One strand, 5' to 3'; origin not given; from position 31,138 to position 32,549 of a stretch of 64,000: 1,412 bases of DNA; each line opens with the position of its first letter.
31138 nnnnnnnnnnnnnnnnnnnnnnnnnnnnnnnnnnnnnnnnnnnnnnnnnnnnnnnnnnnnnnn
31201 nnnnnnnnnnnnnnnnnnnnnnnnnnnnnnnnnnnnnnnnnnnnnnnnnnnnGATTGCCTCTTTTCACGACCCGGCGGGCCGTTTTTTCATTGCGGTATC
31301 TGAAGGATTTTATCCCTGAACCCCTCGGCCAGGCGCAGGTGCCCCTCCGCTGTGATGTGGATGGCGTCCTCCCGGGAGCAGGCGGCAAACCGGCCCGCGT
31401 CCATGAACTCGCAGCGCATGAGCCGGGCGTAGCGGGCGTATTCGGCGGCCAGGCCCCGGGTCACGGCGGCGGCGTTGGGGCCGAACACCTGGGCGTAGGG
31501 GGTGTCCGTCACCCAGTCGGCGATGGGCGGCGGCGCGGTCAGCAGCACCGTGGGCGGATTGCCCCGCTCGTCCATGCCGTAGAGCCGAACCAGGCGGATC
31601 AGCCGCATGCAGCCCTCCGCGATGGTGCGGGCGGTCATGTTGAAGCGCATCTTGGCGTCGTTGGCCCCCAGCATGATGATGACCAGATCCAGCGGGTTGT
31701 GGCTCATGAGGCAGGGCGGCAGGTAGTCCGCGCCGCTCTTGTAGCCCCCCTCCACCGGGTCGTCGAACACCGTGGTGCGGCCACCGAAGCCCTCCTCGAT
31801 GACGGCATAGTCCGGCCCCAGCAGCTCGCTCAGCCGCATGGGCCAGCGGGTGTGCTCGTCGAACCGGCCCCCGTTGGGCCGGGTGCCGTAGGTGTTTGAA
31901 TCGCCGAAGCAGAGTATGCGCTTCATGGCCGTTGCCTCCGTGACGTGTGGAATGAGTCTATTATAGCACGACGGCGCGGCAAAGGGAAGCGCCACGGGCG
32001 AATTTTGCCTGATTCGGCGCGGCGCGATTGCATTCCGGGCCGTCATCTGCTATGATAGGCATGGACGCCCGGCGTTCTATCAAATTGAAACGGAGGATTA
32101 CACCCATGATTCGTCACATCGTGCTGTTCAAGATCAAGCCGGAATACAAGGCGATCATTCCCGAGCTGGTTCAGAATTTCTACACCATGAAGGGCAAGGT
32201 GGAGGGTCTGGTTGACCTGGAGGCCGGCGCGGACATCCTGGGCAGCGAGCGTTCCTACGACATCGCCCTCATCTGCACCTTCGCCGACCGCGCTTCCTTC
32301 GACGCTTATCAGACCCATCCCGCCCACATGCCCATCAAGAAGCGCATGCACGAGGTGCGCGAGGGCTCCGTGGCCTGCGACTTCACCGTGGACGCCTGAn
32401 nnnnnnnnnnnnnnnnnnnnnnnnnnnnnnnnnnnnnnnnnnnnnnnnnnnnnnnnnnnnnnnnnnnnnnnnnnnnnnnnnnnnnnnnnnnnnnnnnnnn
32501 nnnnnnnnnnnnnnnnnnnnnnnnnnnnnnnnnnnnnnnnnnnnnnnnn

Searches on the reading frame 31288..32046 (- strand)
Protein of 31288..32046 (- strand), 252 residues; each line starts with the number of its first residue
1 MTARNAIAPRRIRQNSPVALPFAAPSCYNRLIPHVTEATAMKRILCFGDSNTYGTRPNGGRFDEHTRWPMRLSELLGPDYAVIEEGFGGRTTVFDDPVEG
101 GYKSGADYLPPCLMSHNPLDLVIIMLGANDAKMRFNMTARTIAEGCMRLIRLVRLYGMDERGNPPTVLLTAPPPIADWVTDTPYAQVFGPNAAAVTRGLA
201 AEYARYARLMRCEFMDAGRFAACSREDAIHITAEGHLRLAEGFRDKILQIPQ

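Call 49: search_protein_families(library=pfam, proteins=[window:31288-32046:-], max_evalue=0.001)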
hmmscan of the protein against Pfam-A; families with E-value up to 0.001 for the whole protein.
window:31288-32046:- (252 aa): 2 families
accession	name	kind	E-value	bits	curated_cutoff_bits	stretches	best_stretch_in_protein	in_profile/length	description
PF13472.12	Lipase_GDSL_2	-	6.7e-19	69.5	32.9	1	46-236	1-176/178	GDSL-like Lipase/Acylhydrolase family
PF00657.28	Lipase_GDSL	-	4.4e-10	40.5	23.6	1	44-242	1-207/208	GDSL-like Lipase/Acylhydrolase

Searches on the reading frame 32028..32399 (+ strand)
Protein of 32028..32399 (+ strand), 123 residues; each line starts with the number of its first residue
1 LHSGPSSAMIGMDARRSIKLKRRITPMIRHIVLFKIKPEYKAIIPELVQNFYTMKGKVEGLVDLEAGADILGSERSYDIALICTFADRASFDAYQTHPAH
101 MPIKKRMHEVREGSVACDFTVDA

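Call 49: search_protein_families(library=pfam, proteins=[window:32028-32399:+], max_evalue=0.001)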
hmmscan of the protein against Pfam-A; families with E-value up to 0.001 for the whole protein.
window:32028-32399:+ (123 aa): 1 family
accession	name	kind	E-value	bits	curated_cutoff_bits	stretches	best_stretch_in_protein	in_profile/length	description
PF07876.18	Dabb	-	5.2e-19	69.2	25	1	28-121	1-96/96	Stress responsive A/B Barrel Domain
